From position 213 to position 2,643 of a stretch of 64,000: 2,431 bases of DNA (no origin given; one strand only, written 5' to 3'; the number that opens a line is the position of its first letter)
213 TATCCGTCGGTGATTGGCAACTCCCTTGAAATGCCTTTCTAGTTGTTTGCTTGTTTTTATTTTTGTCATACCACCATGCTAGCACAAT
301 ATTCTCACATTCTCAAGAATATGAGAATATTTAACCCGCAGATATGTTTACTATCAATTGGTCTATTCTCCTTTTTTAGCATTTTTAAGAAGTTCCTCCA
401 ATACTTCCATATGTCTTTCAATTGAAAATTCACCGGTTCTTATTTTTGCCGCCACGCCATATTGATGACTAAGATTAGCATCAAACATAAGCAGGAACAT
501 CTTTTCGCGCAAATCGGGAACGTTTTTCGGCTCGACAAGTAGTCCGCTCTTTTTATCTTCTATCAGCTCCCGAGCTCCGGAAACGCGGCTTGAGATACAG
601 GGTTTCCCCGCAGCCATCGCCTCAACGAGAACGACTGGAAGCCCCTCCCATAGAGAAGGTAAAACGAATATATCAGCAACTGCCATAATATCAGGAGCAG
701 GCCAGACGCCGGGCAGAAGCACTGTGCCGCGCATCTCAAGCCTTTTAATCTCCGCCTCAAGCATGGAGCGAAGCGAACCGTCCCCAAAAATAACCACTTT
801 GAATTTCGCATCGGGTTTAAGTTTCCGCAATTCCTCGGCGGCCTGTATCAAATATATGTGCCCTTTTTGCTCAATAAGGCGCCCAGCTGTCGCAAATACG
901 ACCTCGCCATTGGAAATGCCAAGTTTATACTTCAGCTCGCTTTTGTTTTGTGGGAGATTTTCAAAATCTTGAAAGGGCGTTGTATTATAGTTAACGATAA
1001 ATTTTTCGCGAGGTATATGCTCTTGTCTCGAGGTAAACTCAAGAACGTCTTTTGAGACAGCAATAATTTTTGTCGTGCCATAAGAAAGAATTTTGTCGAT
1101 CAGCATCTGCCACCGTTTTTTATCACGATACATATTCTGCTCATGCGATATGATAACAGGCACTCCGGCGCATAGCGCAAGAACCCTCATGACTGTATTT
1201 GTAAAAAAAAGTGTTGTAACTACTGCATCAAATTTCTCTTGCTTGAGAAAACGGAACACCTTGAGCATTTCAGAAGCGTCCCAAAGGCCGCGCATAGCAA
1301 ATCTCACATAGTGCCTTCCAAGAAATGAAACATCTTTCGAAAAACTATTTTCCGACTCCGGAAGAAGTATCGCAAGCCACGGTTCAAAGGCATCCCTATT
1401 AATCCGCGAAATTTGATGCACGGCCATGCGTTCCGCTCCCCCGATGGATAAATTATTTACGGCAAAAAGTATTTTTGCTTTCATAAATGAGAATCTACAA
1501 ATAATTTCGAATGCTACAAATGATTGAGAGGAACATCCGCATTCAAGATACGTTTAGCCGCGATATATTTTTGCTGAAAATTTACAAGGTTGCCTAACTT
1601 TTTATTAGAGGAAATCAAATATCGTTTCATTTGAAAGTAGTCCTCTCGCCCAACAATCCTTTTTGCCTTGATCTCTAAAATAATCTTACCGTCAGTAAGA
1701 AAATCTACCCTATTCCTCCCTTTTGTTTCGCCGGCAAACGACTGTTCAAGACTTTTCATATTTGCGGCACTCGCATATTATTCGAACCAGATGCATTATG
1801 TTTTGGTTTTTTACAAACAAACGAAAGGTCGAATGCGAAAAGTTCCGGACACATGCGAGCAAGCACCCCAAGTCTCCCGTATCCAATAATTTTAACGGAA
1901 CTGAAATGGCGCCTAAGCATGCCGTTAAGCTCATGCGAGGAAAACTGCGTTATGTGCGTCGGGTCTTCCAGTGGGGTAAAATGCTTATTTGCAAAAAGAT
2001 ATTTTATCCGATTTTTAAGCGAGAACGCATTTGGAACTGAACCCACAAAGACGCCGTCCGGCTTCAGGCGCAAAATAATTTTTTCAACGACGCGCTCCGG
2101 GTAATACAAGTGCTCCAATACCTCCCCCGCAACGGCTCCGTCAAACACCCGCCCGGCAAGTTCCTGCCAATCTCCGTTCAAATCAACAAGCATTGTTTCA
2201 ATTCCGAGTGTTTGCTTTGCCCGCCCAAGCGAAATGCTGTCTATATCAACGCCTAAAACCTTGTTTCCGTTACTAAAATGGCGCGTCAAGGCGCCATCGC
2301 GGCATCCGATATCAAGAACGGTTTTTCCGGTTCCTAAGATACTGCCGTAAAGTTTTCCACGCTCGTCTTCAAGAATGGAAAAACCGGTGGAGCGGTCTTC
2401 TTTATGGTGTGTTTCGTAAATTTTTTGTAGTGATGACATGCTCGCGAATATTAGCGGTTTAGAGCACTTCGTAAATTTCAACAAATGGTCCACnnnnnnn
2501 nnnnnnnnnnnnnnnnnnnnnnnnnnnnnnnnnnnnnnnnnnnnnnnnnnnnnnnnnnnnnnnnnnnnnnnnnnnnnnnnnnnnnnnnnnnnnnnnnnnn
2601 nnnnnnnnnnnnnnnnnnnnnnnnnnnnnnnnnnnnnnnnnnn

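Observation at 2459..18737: Three GT-C paralogs share a conserved ~110-aa C-terminal soluble domain ending in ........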

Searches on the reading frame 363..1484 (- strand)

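Call 9: search_protein_families(library=pfam, proteins=[window:363-1484:-], max_evalue=0.001)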
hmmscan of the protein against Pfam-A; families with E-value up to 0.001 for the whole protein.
window:363-1484:- (373 aa): 5 families
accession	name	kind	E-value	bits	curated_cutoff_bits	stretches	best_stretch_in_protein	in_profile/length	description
PF00534.26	Glycos_transf_1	-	7.9e-36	123.6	26.4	1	182-347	3-170/172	Glycosyl transferases group 1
PF13692.12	Glyco_trans_1_4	-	3.6e-32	112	27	1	196-332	3-139/142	Glycosyl transferases group 1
PF13439.12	Glyco_transf_4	-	4e-09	37.1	28.5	1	14-167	1-164/170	Glycosyltransferase Family 4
PF20706.3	GT4-conflict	-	3.4e-07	30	26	1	267-323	279-335/385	Family 4 Glycosyltransferase in conflict systems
PF13579.12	Glyco_trans_4_4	-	0.00012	22.9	29.7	1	52-167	35-157/158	Glycosyl transferase 4-like domain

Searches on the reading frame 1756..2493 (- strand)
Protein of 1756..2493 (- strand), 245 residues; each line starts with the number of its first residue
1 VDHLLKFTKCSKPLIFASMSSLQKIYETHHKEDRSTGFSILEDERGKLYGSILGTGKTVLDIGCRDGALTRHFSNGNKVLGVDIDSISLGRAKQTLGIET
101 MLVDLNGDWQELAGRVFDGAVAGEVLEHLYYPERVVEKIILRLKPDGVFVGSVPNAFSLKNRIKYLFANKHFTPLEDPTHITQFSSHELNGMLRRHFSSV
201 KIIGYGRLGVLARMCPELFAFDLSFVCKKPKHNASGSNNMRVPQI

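Call 9: search_protein_families(library=pfam, proteins=[window:1756-2493:-], max_evalue=0.001)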
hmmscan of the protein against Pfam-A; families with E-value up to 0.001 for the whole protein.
window:1756-2493:- (245 aa): 6 families
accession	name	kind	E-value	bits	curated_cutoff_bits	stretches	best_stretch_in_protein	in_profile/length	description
PF13489.12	Methyltransf_23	-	4.5e-16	59.4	27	1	53-195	20-156/164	Methyltransferase domain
PF08242.18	Methyltransf_12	-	3.2e-11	44.3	30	1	60-149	1-98/98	Methyltransferase domain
PF08241.18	Methyltransf_11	-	4.8e-11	43.6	21.2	1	60-150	1-94/95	Methyltransferase domain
PF13649.12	Methyltransf_25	-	3e-08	34.7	27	1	59-147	1-97/97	Methyltransferase domain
PF13847.12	Methyltransf_31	-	6.6e-07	29.6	27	1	56-155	4-113/145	Methyltransferase domain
PF07021.18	MetW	-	4.1e-06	27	21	1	53-166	11-122/193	Methionine biosynthesis protein MetW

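Call 51: search_protein_families(library=ncbifam, proteins=[window:1756-2493:-], max_evalue=0.001)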
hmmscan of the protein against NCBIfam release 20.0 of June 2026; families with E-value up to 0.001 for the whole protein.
window:1756-2493:- (245 aa): 7 families
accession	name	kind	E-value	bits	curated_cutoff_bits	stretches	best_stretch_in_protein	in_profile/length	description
TIGR01983.1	UbiG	equivalog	1.5e-09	37.5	102.95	1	56-152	50-152/228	bifunctional 2-polyprenyl-6-hydroxyphenol methylase/3-demethylubiquinol 3-O-methyltransferase UbiG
TIGR02081.1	metW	equivalog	6.8e-07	29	189.5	1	53-167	11-123/194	methionine biosynthesis protein MetW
TIGR04345.1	ovoA_Cterm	equivalog_domain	1.5e-05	24.6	170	0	117-164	135-180/242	putative 4-mercaptohistidine N1-methyltransferase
NF045667.1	MTase_DVU1556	equivalog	1.6e-05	24.5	155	1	54-150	21-118/213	DVU_1556 family methyltransferase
NF043040.1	corrin_prot_MT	hypoth_equivalog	2.5e-05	23.8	180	1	54-149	40-145/216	corrinoid protein-associated methyltransferase CpaM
TIGR02072.1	BioC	equivalog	7.3e-05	22.7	184.95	1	57-200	36-174/244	malonyl-ACP O-methyltransferase BioC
TIGR02021.1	BchM-ChlM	equivalog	0.00034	20.1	158.9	1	55-143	54-143/218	magnesium protoporphyrin IX methyltransferase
